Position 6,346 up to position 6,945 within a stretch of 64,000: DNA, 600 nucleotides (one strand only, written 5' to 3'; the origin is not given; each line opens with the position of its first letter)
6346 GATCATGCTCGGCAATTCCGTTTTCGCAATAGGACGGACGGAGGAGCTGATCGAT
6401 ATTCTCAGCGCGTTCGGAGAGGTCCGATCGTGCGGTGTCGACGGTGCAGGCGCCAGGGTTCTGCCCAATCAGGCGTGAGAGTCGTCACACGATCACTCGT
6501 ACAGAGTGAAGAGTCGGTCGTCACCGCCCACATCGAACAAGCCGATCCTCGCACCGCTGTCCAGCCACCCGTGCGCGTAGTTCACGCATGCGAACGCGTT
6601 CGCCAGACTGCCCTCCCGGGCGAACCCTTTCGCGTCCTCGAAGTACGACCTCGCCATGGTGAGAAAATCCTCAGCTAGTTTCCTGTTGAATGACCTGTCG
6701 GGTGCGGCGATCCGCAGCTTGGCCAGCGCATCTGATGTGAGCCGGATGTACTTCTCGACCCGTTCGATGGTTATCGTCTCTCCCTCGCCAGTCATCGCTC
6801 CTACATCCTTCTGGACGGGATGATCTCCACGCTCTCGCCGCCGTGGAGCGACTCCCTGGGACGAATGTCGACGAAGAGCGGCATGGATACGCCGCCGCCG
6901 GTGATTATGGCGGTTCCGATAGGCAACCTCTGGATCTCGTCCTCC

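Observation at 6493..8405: Orphan HerA-like DUF87 ATPase tightly coupled to a 100-aa DUF357-like protein, without NurA/Mre11/Rad50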

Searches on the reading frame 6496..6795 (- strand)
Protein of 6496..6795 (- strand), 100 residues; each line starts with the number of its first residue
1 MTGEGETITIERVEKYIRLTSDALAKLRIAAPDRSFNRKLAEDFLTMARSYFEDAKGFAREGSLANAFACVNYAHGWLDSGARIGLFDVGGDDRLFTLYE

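Call 4: search_protein_families(library=pfam, proteins=[window:6496-6795:-], max_evalue=0.1)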
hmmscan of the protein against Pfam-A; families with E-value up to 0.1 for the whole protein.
window:6496-6795:- (100 aa): 1 family
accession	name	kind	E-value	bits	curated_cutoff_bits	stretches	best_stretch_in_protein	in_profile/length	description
PF04010.18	DUF357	-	3.5e-28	97.8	29.4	1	15-87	1-73/73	Protein of unknown function (DUF357)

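Call 6: search_protein_families(library=padloc, proteins=[window:6496-6795:-], max_evalue=0.1)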
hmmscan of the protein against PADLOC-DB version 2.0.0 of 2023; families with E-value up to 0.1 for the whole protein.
window:6496-6795:- (100 aa): 0 families

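Call 7: search_protein_families(library=ncbifam, proteins=[window:6496-6795:-], max_evalue=0.1)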
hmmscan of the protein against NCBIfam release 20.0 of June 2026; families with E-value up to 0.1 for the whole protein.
window:6496-6795:- (100 aa): 0 families

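Call 8: find_homologous_proteins(query=window:6496-6795:-)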
Query window:6496-6795:- (100 aa): 1433 proteins with E <= 0.001 among 1434 candidates; the best 120 are listed.
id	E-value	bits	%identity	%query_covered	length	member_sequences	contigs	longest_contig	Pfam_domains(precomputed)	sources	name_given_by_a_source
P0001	1.3e-54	200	91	100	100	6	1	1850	PF04010.19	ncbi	ncbi:MAG: DUF357 domain-containing protein [Thermoplasmata archaeon]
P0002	1.9e-54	200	91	100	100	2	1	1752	PF04010.19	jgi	-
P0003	9.3e-54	197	91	100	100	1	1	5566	PF04010.19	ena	-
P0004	1.3e-53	197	91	100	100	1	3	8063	PF04010.19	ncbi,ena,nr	ncbi:MAG: DUF357 domain-containing protein [Candidatus Thermoplasmatota archaeon]|nr:DUF357 domain-c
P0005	1.7e-53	196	90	100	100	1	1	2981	PF04010.19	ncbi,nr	ncbi:MAG: DUF357 domain-containing protein [Thermoplasmata archaeon]|nr:DUF357 domain-containing pro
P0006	2.5e-53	196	90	100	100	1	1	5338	PF04010.19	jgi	jgi:hypothetical protein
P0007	1.2e-52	194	88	100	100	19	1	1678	PF04010.19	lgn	-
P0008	6.4e-51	188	84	100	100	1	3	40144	PF04010.19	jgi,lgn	jgi:hypothetical protein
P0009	2.2e-49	183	83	100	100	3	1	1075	PF04010.19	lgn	-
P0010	3.2e-49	183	83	100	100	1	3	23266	PF04010.19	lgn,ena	-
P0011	9.0e-49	181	83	100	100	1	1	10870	PF04010.19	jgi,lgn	-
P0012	2.4e-48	180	82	100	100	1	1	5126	PF04010.19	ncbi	-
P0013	8.1e-48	178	82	99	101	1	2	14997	PF04010.19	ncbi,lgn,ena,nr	ncbi:TPA: DUF357 domain-containing protein [Thermoplasmata archaeon]|nr:DUF357 domain-containing pro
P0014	8.4e-48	178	82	100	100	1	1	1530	PF04010.19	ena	-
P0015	2.2e-47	177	81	100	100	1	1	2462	PF04010.19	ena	-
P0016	3.4e-47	176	80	100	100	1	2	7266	PF04010.19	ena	-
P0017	5.0e-47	176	80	100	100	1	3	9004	PF04010.19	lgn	-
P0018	1.1e-46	175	79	100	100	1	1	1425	PF04010.19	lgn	-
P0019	1.3e-46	174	80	100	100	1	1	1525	PF04010.19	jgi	jgi:hypothetical protein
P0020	2.0e-46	174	80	100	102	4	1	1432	PF04010.19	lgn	-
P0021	3.6e-46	173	78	100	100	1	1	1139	PF04010.19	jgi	jgi:hypothetical protein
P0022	5.1e-46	173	77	100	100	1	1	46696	PF04010.19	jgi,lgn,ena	-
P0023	9.1e-46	172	80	100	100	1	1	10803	PF04010.19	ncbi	-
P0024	1.4e-45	171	77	100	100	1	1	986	PF04010.19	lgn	-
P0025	1.4e-45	171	79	100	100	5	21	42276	PF04010.19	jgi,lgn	jgi:hypothetical protein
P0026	1.5e-45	171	79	100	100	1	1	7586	PF04010.19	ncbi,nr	ncbi:MAG: DUF357 domain-containing protein [Thermoplasmata archaeon]|nr:DUF357 domain-containing pro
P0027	1.5e-45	171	79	100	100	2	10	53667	PF04010.19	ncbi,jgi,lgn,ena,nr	ncbi:MAG TPA: DUF357 domain-containing protein [Thermoplasmata archaeon]|jgi:hypothetical protein|nr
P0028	2.0e-45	171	79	100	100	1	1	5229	PF04010.19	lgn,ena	-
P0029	2.5e-45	170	76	100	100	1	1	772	PF04010.19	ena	-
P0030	2.6e-45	170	78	100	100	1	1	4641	PF04010.19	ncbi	-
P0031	3.5e-45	170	76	100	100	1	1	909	PF04010.19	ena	-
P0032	4.0e-45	170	77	100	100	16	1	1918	PF04010.19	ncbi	-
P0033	4.0e-45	170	78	100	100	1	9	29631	PF04010.19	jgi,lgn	jgi:hypothetical protein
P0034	4.1e-45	170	77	100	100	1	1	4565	PF04010.19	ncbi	-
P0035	5.9e-45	169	79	98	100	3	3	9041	PF04010.19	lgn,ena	-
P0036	8.6e-45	169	75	100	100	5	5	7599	PF04010.19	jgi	jgi:hypothetical protein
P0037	9.0e-45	169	79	98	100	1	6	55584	PF04010.19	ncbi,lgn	-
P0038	9.0e-45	169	76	100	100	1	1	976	PF04010.19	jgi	jgi:hypothetical protein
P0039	9.3e-45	169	75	100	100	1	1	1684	PF04010.19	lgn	-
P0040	1.0e-44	168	77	100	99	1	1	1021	PF04010.19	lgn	-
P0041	1.1e-44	168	76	100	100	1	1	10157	PF04010.19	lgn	-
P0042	1.2e-44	168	78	100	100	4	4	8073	PF04010.19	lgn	-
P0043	1.2e-44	168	75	100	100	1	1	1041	PF04010.19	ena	-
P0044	1.3e-44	168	75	100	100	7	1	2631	PF04010.19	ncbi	-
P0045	1.7e-44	168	78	100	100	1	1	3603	PF04010.19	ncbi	-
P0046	1.7e-44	168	76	100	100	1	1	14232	PF04010.19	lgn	-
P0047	1.7e-44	168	75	100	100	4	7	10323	PF04010.19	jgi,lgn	jgi:hypothetical protein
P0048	1.8e-44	168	78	100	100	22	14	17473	PF04010.19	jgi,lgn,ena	jgi:hypothetical protein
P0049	1.8e-44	168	78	100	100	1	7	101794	PF04010.19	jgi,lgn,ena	jgi:hypothetical protein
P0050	2.0e-44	167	75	100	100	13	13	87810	PF04010.19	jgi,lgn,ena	jgi:hypothetical protein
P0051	2.4e-44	167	76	100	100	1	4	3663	PF04010.19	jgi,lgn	jgi:hypothetical protein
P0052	2.5e-44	167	75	100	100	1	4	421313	PF04010.19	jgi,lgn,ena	-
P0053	3.3e-44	167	74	100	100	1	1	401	PF04010.19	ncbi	-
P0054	3.4e-44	167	75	100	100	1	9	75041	PF04010.19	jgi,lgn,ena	jgi:hypothetical protein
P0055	3.4e-44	167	78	98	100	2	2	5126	PF04010.19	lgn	-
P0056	3.5e-44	167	77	100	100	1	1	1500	PF04010.19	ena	-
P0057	3.5e-44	167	75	100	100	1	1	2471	PF04010.19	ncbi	-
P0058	3.6e-44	167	74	100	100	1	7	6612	PF04010.19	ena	-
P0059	3.8e-44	167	75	100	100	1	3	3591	PF04010.19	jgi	jgi:hypothetical protein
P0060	4.3e-44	166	74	100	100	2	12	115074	PF04010.19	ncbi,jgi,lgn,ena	jgi:hypothetical protein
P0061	4.5e-44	166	75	100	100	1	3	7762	PF04010.19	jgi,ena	-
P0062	4.6e-44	166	75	100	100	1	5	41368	PF04010.19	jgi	jgi:hypothetical protein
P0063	5.0e-44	166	76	98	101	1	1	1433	PF04010.19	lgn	-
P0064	5.2e-44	166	76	100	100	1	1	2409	PF04010.19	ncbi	-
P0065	6.3e-44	166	74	100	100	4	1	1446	PF04010.19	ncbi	-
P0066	6.4e-44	166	77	100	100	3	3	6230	PF04010.19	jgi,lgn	-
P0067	6.5e-44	166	75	100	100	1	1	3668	PF04010.19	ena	-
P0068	7.0e-44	166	76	100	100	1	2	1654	PF04010.19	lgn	-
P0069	7.6e-44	166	75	100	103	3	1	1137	PF04010.19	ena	-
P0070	8.1e-44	165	78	98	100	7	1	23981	PF04010.19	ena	-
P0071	8.5e-44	165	77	100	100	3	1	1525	PF04010.19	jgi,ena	-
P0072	8.9e-44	165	74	100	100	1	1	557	PF04010.19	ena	-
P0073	9.0e-44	165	74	100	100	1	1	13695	PF04010.19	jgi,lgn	-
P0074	9.2e-44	165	75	100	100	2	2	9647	PF04010.19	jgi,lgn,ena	-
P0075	1.1e-43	165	73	100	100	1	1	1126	PF04010.19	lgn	-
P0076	1.3e-43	165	78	100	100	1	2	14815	PF04010.19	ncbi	-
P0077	1.3e-43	165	75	100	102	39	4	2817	PF04010.19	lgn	-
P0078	1.4e-43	165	76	98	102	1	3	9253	PF04010.19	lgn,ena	-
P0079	1.5e-43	165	74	100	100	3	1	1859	PF04010.19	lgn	-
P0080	1.6e-43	165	75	100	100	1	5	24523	PF04010.19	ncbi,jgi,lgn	jgi:hypothetical protein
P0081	1.6e-43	165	75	100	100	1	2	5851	PF04010.19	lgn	-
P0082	1.7e-43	164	73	100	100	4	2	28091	PF04010.19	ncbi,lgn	-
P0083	1.8e-43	164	75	100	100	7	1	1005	PF04010.19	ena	-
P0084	1.8e-43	164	78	94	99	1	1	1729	PF04010.19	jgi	jgi:hypothetical protein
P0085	1.8e-43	164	78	94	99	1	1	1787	PF04010.19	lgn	-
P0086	1.9e-43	164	76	100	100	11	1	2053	PF04010.19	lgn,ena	-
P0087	2.3e-43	164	76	97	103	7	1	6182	PF04010.19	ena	-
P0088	2.3e-43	164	76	100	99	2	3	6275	PF04010.19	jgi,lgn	jgi:hypothetical protein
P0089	2.3e-43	164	72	100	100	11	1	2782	PF04010.19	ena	-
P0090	2.4e-43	164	77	94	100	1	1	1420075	PF04010.19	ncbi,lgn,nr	ncbi:MAG: DUF357 domain-containing protein [Methanobacteriota archaeon]|nr:MAG: DUF357 domain-contai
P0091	2.5e-43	164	75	100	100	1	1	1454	PF04010.19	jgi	jgi:hypothetical protein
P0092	2.9e-43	164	74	100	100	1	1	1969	PF04010.19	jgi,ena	-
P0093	3.0e-43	164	76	94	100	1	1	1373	PF04010.19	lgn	-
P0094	3.1e-43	164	74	100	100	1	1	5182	PF04010.19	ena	-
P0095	3.3e-43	164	76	100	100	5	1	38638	PF04010.19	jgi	-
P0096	3.4e-43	164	76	100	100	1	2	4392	PF04010.19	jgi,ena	-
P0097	3.4e-43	164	73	100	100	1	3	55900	PF04010.19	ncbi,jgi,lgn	jgi:hypothetical protein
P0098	3.5e-43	163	74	100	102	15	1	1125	PF04010.19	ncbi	-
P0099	3.5e-43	163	75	100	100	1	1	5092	PF04010.19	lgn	-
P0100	3.5e-43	163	74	94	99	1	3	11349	PF04010.19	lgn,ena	-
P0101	3.7e-43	163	74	100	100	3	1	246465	PF04010.19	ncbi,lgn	-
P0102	3.9e-43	163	72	100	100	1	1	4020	PF04010.19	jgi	jgi:hypothetical protein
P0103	4.5e-43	163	74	100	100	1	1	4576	PF04010.19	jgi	jgi:hypothetical protein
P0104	4.6e-43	163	73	100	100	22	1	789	PF04010.19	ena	-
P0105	4.6e-43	163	74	100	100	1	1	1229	PF04010.19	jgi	-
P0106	4.8e-43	163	72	100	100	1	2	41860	PF04010.19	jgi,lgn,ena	-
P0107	5.5e-43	163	77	98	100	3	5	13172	PF04010.19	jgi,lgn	jgi:hypothetical protein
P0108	5.8e-43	163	72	100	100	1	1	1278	PF04010.19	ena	-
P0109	6.0e-43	163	73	100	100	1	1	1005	PF04010.19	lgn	-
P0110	7.3e-43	162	75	100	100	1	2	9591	PF04010.19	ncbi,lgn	-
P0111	7.5e-43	162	74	100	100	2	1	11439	PF04010.19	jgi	-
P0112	7.9e-43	162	73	100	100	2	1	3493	PF04010.19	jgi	jgi:hypothetical protein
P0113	8.1e-43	162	77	94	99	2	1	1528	PF04010.19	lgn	-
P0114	8.9e-43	162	73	100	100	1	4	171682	PF04010.19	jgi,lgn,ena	-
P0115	9.2e-43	162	74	100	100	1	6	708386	PF04010.19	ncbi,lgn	-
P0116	9.4e-43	162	76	100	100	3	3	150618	PF04010.19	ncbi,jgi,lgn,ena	jgi:hypothetical protein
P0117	1.2e-42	162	72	100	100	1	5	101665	PF04010.19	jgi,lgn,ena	jgi:hypothetical protein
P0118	1.2e-42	162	71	100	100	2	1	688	PF04010.19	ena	-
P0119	1.4e-42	162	74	100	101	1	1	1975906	PF04010.19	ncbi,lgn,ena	-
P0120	1.4e-42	161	77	93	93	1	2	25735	PF04010.19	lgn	-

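Call 9: search_solved_structures(query=window:6496-6795:-, max_evalue=1, show_alignments=2)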
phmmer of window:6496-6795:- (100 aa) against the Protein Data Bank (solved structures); distinct sequences matched with E-value up to 1: 4.
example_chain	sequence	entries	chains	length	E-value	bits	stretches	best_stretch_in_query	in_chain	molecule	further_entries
2oo2_A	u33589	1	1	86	3.3e-05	27.3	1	41-87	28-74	Hypothetical protein AF_1782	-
2pmr_A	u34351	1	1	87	0.0018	21.7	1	42-81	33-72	Uncharacterized protein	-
6nyr_A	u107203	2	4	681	0.15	15.6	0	33-61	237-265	Crov588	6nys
4fzo_A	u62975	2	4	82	0.24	14.9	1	44-80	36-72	uranyl binding protein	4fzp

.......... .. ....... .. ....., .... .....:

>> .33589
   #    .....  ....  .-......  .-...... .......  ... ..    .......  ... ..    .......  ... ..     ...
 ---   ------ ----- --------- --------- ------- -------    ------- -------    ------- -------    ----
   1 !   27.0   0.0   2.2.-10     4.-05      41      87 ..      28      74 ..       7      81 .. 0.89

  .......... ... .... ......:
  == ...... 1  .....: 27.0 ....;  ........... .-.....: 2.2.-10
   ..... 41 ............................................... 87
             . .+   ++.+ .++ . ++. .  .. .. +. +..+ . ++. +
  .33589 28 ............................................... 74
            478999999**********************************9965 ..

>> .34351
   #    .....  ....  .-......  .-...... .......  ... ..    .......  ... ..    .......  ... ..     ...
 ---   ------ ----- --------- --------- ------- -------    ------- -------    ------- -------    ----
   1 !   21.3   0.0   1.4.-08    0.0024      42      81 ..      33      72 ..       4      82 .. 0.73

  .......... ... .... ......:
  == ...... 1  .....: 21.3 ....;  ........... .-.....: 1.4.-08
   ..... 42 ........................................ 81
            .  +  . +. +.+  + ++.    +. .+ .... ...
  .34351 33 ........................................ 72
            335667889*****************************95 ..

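Call 10: find_encoding_contigs(protein=window:6496-6795:-, flank=8000, max_places=4)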
Protein window:6496-6795:- (100 aa): 22 contigs read that carry it; 4 places shown.
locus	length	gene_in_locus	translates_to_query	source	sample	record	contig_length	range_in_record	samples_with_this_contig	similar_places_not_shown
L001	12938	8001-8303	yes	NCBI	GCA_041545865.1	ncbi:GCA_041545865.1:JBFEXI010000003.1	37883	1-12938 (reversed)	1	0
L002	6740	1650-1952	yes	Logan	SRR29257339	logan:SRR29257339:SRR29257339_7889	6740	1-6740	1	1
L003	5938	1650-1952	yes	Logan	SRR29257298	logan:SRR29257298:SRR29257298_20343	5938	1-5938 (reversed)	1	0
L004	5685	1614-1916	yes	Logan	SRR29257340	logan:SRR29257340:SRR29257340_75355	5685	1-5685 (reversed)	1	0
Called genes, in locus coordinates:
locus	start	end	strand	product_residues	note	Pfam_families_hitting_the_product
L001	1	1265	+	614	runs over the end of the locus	PF02730:AFOR_N, PF01314:AFOR_C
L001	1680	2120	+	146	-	PF00037:Fer4 (faint), PF12797:Fer4_2 (faint), PF12837:Fer4_6 (weak), PF13237:Fer4_10 (faint), PF12800:Fer4_4 (faint), PF14697:Fer4_21 (faint), PF12838:Fer4_7, PF13187:Fer4_9 (weak), +1 more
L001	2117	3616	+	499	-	PF00202:Aminotran_3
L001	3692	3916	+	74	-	-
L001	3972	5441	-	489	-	PF00587:tRNA-synt_2b, PF03129:HGTP_anticodon, PF09180:ProRS-C_1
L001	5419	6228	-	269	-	PF13793:Pribosyltran_N, PF00156:Pribosyltran, PF14572:Pribosyl_synth, PF14681:UPRTase (weak)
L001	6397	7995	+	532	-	PF01935:DUF87, PF05872:HerA_C (faint), PF10412:TrwB_AAD_bind (faint)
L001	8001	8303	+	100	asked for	PF04010:DUF357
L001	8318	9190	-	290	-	-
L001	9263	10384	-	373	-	-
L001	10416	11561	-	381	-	PF02441:Flavoprotein, PF04127:DFP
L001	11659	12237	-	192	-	PF01712:dNK (faint), PF02223:Thymidylate_kin, PF13521:AAA_28 (weak)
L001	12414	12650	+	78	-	PF01037:AsnC_trans_reg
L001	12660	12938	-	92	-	?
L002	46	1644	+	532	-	PF01935:DUF87, PF05872:HerA_C (faint), PF10412:TrwB_AAD_bind (faint)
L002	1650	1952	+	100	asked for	PF04010:DUF357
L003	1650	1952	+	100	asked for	PF04010:DUF357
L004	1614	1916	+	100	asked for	PF04010:DUF357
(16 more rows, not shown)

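Call 20: search_protein_representatives(protein=window:6496-6795:-)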
Query: 100 residues. Proteins with E-value up to 0.001 (for the whole library): 318; up to 1e-10: 157; up to 1e-30: 9. The best 150 are listed.
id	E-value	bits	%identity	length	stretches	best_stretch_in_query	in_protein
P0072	2.8e-44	165.3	74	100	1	2-100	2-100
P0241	1.3e-43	163.2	43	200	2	8-100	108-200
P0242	5.3e-42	158.0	46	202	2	2-100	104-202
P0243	1.8e-38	146.8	41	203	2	6-100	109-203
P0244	4.3e-34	132.7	46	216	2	7-100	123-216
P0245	4.0e-32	126.4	63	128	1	6-100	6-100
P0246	1.3e-31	124.7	61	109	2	2-70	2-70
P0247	1.5e-31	124.5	61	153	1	6-100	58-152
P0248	5.1e-31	122.9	39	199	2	5-99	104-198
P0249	1.1e-29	118.6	60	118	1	7-97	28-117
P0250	1.1e-27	112.1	60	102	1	1-100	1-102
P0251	1.7e-26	108.3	62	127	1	8-98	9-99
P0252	3.9e-25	104.0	63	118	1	13-98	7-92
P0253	4.5e-25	103.8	63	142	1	17-100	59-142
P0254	9.4e-25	102.8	54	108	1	8-97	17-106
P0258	1.0e-22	96.2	56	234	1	14-100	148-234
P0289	1.5e-16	76.5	57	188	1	6-75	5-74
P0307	1.8e-15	73.0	70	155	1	47-100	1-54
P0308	1.9e-15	73.0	47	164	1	7-98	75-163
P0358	1.5e-12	63.6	48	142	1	6-80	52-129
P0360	1.6e-12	63.6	72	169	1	55-100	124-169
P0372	1.0e-11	61.0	38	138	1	6-96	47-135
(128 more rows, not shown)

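Call 24: find_related_loci(query=A2, collection=genome_contigs, flank=7000)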
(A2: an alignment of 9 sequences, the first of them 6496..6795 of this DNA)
Query A2 (100 aa) in genome_contigs; peptide patterns used: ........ (x = any residue, [..] = any of these).
599 stretches matched a pattern (row limit reached: there are more); 597 encode a relative of the query (tblastn E <= 1e-3); the best 80 are kept; 80 distinct loci.
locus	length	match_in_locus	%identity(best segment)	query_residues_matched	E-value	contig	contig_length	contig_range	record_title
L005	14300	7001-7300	90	1-100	2e-58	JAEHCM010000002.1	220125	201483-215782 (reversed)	MAG: Thermoplasmata archaeon isolate SG225.bin4 NODE_2_length_220125_cov_9.804824, whole genome shotgun sequence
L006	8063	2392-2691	91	1-100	6e-58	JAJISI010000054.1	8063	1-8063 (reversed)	MAG: Thermoplasmatota archaeon isolate bin18 bin18_BA.02.16-18_bin.27.strict_54, whole genome shotgun sequence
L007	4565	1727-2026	77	1-100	5e-50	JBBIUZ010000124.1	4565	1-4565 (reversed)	MAG: Methanobacteriota archaeon isolate FAS170219_bin_65 NODE_18697_length_4565_cov_3.452993, whole genome shotgun seque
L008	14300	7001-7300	76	1-100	3e-49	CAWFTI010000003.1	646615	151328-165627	MAG: Candidatus Thermoplasmatota archaeon isolate MFD00709.bin.2.218 genome assembly, contig: contig_17896, whole genome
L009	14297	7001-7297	79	3-100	4e-49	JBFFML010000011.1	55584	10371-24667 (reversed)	MAG: Thermoplasmata archaeon isolate Mix_mud18.2022.04.47 k141_1798587_length_55584_cov_20.6123, whole genome shotgun se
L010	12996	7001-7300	73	1-100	3e-48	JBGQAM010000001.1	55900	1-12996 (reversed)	MAG: Thermoplasmata archaeon isolate OBJ2_061818_130_30 k141_1187884_length_55900_cov_10.0000, whole genome shotgun sequ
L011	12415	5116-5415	76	1-100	5e-48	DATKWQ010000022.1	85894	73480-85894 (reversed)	MAG TPA_asm: Thermoplasmata archaeon isolate SMAG_U14167 k141_2845222, whole genome shotgun sequence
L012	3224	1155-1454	75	1-100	1e-47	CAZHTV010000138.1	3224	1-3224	MAG TPA_asm: uncultured Thermoplasmata archaeon isolate binchicken_co327_193 genome assembly, contig: NODE_28122_length_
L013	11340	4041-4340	73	1-100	1e-47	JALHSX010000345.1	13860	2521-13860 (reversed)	MAG: Thermoplasmata archaeon isolate PFL9 seq_5022065, whole genome shotgun sequence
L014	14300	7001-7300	74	1-100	1e-47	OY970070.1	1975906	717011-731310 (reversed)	MAG: uncultured Thermoplasmata archaeon isolate MFD04408.bin.c.5 genome assembly, chromosome: 1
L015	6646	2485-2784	74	1-100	8e-47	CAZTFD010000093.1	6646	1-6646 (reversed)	MAG TPA_asm: uncultured Thermoplasmata archaeon isolate binchicken_co364_9 genome assembly, contig: NODE_22062_length_66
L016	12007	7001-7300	71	1-100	6e-47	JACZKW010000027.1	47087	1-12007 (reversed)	MAG: Thermoplasmata archaeon isolate MAG55 euryarchaeota_1_contig_334960, whole genome shotgun sequence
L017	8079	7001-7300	73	1-100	6e-47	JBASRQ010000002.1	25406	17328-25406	MAG: Thermoplasmata archaeon isolate MFD13565_ilm_asm_bin2 k127_83017, whole genome shotgun sequence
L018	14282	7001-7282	74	7-100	1e-46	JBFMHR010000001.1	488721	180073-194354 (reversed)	MAG: Thermoplasmatota archaeon isolate MAG329 MAG329_1, whole genome shotgun sequence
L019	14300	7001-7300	70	1-100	3e-46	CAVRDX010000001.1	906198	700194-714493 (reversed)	MAG: uncultured Thermoplasmata archaeon isolate MFD04716.bin.2.147 genome assembly, contig: contig_15924, whole genome s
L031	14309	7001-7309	65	1-100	2e-41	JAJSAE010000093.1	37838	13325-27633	MAG: archaeon isolate Dive96_bin4.290 k141_4492811, whole genome shotgun sequence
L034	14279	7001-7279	68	8-100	1e-40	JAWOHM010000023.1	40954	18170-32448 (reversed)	MAG: Thermoplasmata archaeon isolate CWP4-2.bin.83 k191_1532836, whole genome shotgun sequence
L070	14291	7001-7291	63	3-99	5e-38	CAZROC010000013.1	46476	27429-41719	MAG TPA_asm: uncultured Thermoplasmata archaeon isolate SRP141559_co1_102 genome assembly, contig: NODE_209_length_46476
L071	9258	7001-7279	66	8-100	4e-38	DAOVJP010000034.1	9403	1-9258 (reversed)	MAG TPA_asm: Thermoplasmata archaeon isolate CSMAG_1396 CSMAG_1396_k141_3436980_length_9403_cov_10.2194, whole genome sh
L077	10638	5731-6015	59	6-100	3e-37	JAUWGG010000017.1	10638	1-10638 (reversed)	MAG: Methanobacteriota archaeon isolate CSMAG_2236 CSMAG_2236_k141_199113_length_10638_cov_9.0000, whole genome shotgun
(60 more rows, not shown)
